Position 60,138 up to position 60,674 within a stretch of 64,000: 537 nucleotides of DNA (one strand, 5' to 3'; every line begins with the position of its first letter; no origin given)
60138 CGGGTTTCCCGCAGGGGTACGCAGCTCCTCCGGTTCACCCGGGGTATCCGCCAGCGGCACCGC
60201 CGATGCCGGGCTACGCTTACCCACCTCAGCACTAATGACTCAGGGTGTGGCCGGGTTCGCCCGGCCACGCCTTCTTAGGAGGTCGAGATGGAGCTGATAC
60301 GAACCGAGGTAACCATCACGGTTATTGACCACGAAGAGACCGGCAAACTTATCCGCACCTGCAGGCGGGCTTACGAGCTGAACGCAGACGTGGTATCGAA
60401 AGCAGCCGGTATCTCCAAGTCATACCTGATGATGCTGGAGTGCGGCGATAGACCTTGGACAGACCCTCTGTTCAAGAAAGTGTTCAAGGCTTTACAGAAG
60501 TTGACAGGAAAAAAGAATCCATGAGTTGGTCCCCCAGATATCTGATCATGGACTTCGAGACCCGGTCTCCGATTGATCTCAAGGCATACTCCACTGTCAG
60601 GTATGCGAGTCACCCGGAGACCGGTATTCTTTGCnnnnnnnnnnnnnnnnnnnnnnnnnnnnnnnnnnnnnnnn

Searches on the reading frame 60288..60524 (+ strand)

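Call 28: search_protein_families(library=phrogs, proteins=[window:60288-60524:+], max_evalue=0.001)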
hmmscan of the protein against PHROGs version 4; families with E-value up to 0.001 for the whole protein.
window:60288-60524:+ (78 aa): 0 families

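Call 43: search_protein_families(library=pfam, proteins=[window:60288-60524:+], max_evalue=0.1)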
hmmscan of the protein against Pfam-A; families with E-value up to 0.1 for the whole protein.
window:60288-60524:+ (78 aa): 2 families
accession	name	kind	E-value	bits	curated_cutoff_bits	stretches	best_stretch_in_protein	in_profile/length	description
PF13560.12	HTH_31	-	0.058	14.1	27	1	19-56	3-40/64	Helix-turn-helix domain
PF01381.28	HTH_3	-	0.083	13.4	23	0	22-70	1-49/55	Helix-turn-helix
